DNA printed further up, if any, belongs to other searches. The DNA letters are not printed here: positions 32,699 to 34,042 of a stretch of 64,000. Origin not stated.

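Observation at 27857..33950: Isolated two-gene cassette: a 1512-aa giant protein translationally coupled to a HEPN-motif protein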

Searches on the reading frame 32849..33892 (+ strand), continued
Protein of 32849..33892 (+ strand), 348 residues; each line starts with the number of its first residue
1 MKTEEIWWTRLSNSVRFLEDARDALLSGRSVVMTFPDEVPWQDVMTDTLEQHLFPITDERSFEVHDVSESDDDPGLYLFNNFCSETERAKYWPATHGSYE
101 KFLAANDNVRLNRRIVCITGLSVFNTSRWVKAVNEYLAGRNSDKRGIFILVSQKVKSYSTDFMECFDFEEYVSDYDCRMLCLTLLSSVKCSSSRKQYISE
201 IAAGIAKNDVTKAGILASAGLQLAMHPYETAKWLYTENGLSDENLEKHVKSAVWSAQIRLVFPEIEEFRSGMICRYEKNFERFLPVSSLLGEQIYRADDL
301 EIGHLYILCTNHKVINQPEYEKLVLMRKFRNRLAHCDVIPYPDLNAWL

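Call 30: search_solved_structures(query=A3, max_evalue=1, show_alignments=2)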
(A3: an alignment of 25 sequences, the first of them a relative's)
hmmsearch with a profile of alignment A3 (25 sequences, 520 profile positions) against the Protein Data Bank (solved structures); distinct sequences matched with E-value up to 1: 1.
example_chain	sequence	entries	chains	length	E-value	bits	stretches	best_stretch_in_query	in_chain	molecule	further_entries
6nyr_A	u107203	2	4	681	1.2e-05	27.7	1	297-399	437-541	Crov588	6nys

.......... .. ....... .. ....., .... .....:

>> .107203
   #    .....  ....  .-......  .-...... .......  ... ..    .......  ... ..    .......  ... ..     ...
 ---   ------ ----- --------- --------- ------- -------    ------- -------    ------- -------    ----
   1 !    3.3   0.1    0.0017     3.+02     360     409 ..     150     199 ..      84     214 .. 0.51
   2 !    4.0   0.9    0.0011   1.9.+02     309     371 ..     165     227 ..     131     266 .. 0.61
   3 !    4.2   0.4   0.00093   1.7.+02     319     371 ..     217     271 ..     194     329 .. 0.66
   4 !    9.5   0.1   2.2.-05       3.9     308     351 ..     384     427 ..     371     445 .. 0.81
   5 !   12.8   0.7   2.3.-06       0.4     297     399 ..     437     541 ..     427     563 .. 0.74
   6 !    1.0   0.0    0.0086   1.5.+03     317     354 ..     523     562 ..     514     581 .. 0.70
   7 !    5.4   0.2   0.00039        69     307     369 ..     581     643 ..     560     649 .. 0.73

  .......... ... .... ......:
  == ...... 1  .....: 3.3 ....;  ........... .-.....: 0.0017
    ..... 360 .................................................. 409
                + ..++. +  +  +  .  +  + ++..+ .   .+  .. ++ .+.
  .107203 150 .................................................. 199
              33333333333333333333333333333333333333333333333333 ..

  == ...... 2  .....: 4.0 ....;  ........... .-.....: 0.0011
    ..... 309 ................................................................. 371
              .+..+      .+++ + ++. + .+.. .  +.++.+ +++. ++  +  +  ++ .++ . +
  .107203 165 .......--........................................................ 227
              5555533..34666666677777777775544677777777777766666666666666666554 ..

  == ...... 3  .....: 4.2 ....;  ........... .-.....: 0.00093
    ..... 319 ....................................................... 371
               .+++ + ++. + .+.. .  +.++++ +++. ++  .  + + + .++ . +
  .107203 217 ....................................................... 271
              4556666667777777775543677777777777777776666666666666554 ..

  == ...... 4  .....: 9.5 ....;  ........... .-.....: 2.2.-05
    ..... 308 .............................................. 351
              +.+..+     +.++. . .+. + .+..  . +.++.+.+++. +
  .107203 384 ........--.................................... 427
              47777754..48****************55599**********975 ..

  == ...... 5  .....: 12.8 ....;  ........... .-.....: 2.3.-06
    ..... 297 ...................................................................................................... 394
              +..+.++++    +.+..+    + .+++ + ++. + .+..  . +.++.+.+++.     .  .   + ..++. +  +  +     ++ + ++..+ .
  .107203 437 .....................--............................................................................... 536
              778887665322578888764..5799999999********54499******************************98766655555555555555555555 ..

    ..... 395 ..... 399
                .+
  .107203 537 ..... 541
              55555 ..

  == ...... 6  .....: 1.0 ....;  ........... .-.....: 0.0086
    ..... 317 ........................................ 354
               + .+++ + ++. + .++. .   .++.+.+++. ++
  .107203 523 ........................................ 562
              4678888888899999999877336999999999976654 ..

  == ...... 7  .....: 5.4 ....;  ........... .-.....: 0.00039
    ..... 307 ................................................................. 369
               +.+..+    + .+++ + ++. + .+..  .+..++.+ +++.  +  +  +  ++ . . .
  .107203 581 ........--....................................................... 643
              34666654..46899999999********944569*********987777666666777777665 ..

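Call 31: find_homologous_proteins(query=A3, max_evalue=0.001)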
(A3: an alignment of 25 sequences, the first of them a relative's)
Query A3 (25 sequences) (521 aa, profile of the alignment): 160 proteins with E <= 0.001 among 8000 candidates; the best 120 are listed.
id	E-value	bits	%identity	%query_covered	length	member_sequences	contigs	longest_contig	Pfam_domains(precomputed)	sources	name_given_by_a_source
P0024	3.1e-288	975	67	99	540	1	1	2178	-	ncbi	-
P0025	3.3e-274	929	74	99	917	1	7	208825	-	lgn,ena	-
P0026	7.8e-274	928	74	99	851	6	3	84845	-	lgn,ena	-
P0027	1.1e-273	927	75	100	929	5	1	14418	-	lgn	-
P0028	1.2e-270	917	73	99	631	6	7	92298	-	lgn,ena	-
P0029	1.7e-254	864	77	90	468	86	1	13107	-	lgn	-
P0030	1.1e-245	835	73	90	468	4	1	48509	-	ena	-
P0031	2.0e-244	831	64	88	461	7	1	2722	-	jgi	jgi:hypothetical protein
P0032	3.9e-243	826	63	100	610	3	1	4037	-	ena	-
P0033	1.5e-241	821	57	99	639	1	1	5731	-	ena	-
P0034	2.9e-236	804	76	84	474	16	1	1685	PF00919.27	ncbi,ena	-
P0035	8.6e-230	782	76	85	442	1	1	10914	-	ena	-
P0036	1.2e-225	769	80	80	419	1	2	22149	-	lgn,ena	-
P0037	1.1e-220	752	82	79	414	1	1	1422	-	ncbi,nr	ncbi:MAG: hypothetical protein K2H89_10980, partial [Oscillospiraceae bacterium]|nr:hypothetical pro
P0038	2.7e-219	748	50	98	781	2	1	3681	-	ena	-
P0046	1.1e-181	624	45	97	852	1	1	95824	-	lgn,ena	-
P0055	2.5e-177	609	43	96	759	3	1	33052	-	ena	-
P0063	4.1e-174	599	45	96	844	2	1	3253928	-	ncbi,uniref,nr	ncbi:DUF4795 domain-containing protein [Ruminococcus sp. HUN007]|uniref:DUF4795 domain-containing pr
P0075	1.8e-164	567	42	95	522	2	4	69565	-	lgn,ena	-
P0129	7.6e-85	304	35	71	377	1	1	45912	-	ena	-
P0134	1.1e-81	294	29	94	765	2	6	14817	PF13401.13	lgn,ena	-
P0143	1.6e-70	257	29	89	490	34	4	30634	PF13401.13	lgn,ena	-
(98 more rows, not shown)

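Call 33: find_encoding_contigs(protein=P0063, flank=8000, max_places=1)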
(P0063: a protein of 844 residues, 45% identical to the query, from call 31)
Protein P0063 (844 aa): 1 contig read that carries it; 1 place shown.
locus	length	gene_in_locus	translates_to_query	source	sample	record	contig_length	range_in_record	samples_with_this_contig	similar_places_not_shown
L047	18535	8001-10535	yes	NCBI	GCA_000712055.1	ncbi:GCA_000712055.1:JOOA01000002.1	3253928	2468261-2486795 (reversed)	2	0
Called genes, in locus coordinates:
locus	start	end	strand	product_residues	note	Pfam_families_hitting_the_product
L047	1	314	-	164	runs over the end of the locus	PF10040:CRISPR_Cas6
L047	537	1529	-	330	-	-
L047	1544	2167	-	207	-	-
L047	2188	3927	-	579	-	PF27248:MJ1674_2nd (weak)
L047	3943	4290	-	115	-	-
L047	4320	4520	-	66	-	-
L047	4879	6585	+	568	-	-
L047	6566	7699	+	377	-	-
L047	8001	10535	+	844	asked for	-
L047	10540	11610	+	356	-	-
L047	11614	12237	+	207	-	-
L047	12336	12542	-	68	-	-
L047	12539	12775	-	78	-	PF27659:CHP02642 (weak)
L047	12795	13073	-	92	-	-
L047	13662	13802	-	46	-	-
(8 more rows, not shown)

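Call 34: find_encoding_contigs(protein=P0075, flank=8000, max_places=2)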
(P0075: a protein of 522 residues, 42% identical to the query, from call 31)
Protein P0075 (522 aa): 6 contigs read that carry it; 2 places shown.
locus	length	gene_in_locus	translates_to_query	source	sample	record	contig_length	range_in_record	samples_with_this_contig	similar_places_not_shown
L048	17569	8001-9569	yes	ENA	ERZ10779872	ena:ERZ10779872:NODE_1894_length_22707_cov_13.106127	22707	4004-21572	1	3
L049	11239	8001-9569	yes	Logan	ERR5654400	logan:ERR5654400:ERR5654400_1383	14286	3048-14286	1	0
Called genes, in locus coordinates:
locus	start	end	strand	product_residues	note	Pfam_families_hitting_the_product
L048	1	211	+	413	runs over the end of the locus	PF01053:Cys_Met_Meta_PP, PF06838:Met_gamma_lyase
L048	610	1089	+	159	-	PF07331:TctB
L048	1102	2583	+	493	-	PF01970:TctA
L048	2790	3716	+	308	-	PF01699:Na_Ca_ex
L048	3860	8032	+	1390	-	-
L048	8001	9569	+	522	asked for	-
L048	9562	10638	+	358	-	-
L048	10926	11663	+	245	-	PF00318:Ribosomal_S2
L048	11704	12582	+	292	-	PF25025:EF-Ts_N (weak), PF00889:EF_TS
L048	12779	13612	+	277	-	PF03180:Lipoprotein_9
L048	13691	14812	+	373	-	PF01546:Peptidase_M20, PF07687:M20_dimer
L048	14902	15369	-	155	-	PF12682:Flavodoxin_4, PF02525:Flavodoxin_2 (weak)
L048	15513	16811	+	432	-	PF09861:Lar_N, PF21113:LarA_C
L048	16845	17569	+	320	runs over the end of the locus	PF00056:Ldh_1_N, PF02866:Ldh_1_C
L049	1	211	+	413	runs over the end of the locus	PF01053:Cys_Met_Meta_PP, PF06838:Met_gamma_lyase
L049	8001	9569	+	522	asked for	-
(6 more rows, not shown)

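Call 35: find_encoding_contigs(protein=P0143, flank=8000, max_places=2)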
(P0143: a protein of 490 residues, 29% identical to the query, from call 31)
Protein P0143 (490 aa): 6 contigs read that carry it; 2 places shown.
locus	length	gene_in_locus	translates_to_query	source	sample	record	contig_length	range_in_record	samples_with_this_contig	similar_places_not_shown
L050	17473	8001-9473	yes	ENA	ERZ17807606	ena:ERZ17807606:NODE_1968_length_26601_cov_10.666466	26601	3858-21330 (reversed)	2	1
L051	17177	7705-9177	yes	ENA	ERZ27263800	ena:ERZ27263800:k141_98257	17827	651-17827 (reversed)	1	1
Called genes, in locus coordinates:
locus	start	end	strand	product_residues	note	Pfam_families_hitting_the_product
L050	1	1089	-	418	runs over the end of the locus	-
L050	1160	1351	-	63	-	-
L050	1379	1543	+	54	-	-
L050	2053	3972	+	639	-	PF13374:TPR_10 (faint), PF13424:TPR_12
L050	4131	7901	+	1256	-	-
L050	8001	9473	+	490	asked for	PF13401:AAA_22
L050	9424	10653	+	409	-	-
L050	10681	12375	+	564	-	PF02463:SMC_N (faint), PF13304:AAA_21, PF13175:AAA_15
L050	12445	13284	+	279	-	PF02086:MethyltransfD12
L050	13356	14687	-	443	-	-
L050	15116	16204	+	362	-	-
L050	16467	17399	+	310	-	PF07751:Abi_2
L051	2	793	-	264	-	?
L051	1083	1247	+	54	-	-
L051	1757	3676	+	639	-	PF13374:TPR_10 (faint), PF13424:TPR_12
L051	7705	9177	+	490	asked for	PF13401:AAA_22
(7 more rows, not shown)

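Call 41: search_protein_families(library=pfam, alignment_id=A4, max_evalue=1)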
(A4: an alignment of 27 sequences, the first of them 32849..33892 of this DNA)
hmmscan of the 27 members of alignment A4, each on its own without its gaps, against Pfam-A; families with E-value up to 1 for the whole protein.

A. member 1, window:32849-33892:+ (348 aa): 0 families

B. families by the number of members that match (of 27 scanned): 25 families
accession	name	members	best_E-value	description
PF13643.11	DUF4145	5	0.038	Domain of unknown function (DUF4145)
PF18735.6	HEPN_RiboL-PSP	3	0.0028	RiboL-PSP-HEPN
PF01934.22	HepT-like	3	0.023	Ribonuclease HepT-like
PF20185.3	DUF6548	3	0.032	Family of unknown function (DUF6548)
PF18731.6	HEPN_Swt1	3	0.064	Swt1-like HEPN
PF04952.20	AstE_AspA_hybrid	1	0.0013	AstE/AspA barrel-sandwich hybrid domain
PF01801.21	Cytomega_gL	1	0.0024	Cytomegalovirus glycoprotein L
PF10598.14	RRM_4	1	0.0052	RNA recognition motif of the spliceosomal PrP8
PF21309.3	C5_CUB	1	0.024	Complement component 5, CUB domain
PF16426.10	DUF5023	1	0.059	Domain of unknown function (DUF5023)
PF07751.16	Abi_2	1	0.06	Abi-like protein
PF03398.19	Ist1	1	0.062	Regulator of Vps4 activity in the MVB pathway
PF14593.12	PH_3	1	0.082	PH domain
PF19615.4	DUF6120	1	0.085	Family of unknown function (DUF6120)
PF23965.1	DUF7293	1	0.091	Family of unknown function (DUF7293)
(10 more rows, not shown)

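Call 42: search_protein_families(library=ncbifam, alignment_id=A4, max_evalue=1)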
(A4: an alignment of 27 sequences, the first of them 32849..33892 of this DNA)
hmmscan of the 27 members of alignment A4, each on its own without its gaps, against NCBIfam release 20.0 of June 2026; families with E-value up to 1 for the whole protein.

A. member 1, window:32849-33892:+ (348 aa): 1 family
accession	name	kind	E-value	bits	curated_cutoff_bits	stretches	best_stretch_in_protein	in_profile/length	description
NF047751.1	HepT_toxin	equivalog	0.14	12.1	60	1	309-335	70-96/120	type VII toxin-antitoxin system HepT family RNase toxin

B. families by the number of members that match (of 27 scanned): 8 families
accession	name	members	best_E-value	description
NF010718.0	PRK14120.1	1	0.0041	phosphoglyceromutase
NF010713.0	PRK14115.1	1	0.031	2,3-diphosphoglycerate-dependent phosphoglycerate mutase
NF006251.0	PRK08392.1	1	0.053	hypothetical protein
NF005326.0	PRK06853.1-6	1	0.073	indolepyruvate oxidoreductase subunit beta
NF006408.0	PRK08655.1-2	1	0.076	prephenate dehydrogenase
NF009253.0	PRK12612.1-1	1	0.13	putative monovalent cation/H+ antiporter subunit F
NF047751.1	HepT_toxin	1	0.14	type VII toxin-antitoxin system HepT family RNase toxin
NF053863.1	DS11_antiphage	1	0.14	CBS domain-containing anti-phage protein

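Call 44: search_protein_families(library=pfam, alignment_id=A3, max_evalue=0.1)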
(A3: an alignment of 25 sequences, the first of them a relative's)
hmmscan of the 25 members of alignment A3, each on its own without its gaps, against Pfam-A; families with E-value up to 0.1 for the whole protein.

A. member 1, L033:8430-9992:+ (521 aa): 5 families
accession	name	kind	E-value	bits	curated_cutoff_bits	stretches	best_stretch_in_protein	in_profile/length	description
PF01637.24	ATPase_2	-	0.0011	19.2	33.2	1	146-265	1-124/225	ATPase domain predominantly from Archaea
PF13173.12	AAA_14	-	0.004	17.6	27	1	163-237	5-84/129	AAA domain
PF24406.1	nSTAND_NTPase4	-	0.011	16.2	27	1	446-500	4-56/58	Novel STAND NTPase 4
PF13191.12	AAA_16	-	0.023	15.6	32.6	1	146-262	2-143/167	AAA ATPase domain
PF13401.12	AAA_22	-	0.023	15.5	27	1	160-292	5-122/130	AAA domain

B. families by the number of members that match (of 25 scanned): 18 families
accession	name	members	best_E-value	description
PF13173.12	AAA_14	24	8.4e-05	AAA domain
PF13401.12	AAA_22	22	0.00015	AAA domain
PF01637.24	ATPase_2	19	0.0011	ATPase domain predominantly from Archaea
PF13191.12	AAA_16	16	0.0012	AAA ATPase domain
PF24406.1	nSTAND_NTPase4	8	0.00047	Novel STAND NTPase 4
PF00308.24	Bac_DnaA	2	0.016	Bacterial DnaA ATPAse domain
PF00651.37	BTB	2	0.018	BTB/POZ domain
PF25521.1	HTH_TANC1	2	0.066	TANC1-like, winged helix-turn-helix domain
PF20703.3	nSTAND1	1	0.0034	Novel STAND NTPase 1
PF22716.1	SNaCT11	1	0.014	Short NACHT-associated C-Terminal domain, family 11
PF22979.2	HTH_69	1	0.024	Winged helix-turn-helix domain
PF08463.15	EcoEI_R_C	1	0.038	EcoEI R protein C-terminal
PF09818.15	ABC_ATPase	1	0.049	P-loop domain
PF17330.7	SWC7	1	0.049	SWR1 chromatin-remodelling complex, sub-unit Swc7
PF25201.1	nSTAND6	1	0.057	Novel STAND NTPase 6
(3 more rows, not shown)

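Call 47: search_protein_representatives(alignment_id=A1)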
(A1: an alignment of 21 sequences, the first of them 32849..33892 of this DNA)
Query: 21 sequences, 350 profile positions. Proteins with E-value up to 0.001 (for the whole library): 1651; up to 1e-10: 960; up to 1e-30: 353. The best 150 are listed.
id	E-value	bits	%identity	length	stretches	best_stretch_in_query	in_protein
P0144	1.4e-150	517.3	-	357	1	3-349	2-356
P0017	3.5e-140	483.1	-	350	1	1-346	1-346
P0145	6.7e-130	449.3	-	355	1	3-349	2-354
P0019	1.4e-127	441.7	-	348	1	1-347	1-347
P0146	2.3e-127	440.9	-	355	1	3-349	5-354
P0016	4.0e-126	436.9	-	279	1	1-279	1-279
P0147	8.1e-124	429.3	-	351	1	3-349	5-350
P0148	1.7e-119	415.1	-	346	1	2-349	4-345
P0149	4.4e-117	407.1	-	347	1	3-345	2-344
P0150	1.8e-113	395.2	-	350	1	3-349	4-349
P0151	4.8e-112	390.6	-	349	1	3-349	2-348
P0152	2.4e-107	375.1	-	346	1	1-349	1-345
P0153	2.9e-104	365.0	-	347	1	1-348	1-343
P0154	3.6e-103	361.4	-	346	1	3-350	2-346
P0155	6.1e-102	357.4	-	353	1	3-349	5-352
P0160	1.7e-92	326.3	-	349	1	1-348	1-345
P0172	6.0e-79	281.7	-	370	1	3-347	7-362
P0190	9.6e-73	261.3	-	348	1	1-346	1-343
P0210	2.8e-68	246.6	-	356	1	3-348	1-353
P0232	1.7e-65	237.5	-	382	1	3-347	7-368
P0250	6.2e-63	229.1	-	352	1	1-347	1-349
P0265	5.6e-61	222.6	-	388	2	4-244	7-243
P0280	6.9e-59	215.8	-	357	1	3-347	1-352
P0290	2.5e-57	210.6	-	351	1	1-345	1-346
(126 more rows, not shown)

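Call 48: list_cluster_members(proteins=[P0144, P0160, P0172, P0190, P0210, P0232, P0250, P0265, P0280, P0290])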
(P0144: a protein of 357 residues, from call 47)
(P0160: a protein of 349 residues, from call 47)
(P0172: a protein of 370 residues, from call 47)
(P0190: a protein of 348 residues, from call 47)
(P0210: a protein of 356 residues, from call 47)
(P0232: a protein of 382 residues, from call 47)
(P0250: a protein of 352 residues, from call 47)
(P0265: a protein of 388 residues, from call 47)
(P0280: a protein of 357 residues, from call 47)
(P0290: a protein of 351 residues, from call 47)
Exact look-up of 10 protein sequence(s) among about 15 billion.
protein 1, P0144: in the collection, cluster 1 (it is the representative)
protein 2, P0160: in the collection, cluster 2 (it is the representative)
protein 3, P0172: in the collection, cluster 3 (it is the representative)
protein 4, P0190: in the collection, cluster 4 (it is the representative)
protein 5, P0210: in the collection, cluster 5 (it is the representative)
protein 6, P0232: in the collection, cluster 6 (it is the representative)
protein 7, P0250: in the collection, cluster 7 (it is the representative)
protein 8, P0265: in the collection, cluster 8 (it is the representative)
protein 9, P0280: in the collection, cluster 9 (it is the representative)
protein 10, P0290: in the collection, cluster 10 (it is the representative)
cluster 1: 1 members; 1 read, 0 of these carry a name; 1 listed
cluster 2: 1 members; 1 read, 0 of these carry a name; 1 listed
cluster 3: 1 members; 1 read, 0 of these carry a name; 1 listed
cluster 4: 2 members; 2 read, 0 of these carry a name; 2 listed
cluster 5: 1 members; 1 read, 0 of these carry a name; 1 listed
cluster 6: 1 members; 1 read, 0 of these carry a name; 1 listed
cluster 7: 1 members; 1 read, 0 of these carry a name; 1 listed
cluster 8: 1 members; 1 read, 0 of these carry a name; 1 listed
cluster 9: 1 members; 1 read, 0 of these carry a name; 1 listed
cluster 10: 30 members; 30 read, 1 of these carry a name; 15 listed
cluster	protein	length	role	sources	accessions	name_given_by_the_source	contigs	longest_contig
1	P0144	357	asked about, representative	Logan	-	-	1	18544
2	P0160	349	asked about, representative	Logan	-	-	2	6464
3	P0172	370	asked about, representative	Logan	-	-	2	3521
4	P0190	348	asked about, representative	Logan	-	-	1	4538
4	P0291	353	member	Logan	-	-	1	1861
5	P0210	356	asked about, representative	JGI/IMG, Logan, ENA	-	-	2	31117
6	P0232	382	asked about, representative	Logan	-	-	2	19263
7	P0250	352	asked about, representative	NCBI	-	-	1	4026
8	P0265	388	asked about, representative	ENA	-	-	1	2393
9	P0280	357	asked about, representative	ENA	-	-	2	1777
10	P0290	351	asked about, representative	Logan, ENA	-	-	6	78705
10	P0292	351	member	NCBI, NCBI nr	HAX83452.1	MAG TPA: hypothetical protein DCY15_02870 [Ruminococcaceae bacterium] | hypothetical protein [Oscillospiraceae bacterium]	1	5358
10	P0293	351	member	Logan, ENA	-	-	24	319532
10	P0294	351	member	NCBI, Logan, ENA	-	-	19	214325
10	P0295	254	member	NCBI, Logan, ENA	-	-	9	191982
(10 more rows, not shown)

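Call 51: search_protein_families(library=padloc, alignment_id=A6, max_evalue=0.00001)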
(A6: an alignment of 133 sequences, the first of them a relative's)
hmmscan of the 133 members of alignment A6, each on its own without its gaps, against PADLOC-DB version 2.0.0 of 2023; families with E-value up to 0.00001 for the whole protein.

A. member 1, L001:395-3073:- (893 aa): 0 families

B. families by the number of members that match (of 133 scanned): 229 families (the first 25 are shown)
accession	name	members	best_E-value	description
PDLC04134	mad2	4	3.1e-20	mads_2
PDLC04135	mad3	3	9e-56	mads_3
PDLC04140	mad8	3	7.4e-30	mads_8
PDLC02914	ATPase-Toprim_I-B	3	1.8e-17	-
PDLC02980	AriA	3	7.1e-14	-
PDLC02335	AbiLi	3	8.4e-13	AbiLi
PDLC04164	AriA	3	6.8e-10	-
PDLC02981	AriAB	3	2.8e-08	-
PDLC01032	Csx1/Csm6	2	8.8e-36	CARF+HEPN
PDLC01345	Csx1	2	8.5e-24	CAS-III; associated_signaling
PDLC01824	CARF2--CARF_HEPN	2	9.3e-24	-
PDLC01621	Csx1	2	1.1e-20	CAS-III; associated_signaling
PDLC01843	CARF2--CARF_HEPN_CSX20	2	1.2e-19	-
PDLC02979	AriA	2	6.4e-17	-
PDLC00271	PtuA1|PtuA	2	7.8e-16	AAA ATPase domain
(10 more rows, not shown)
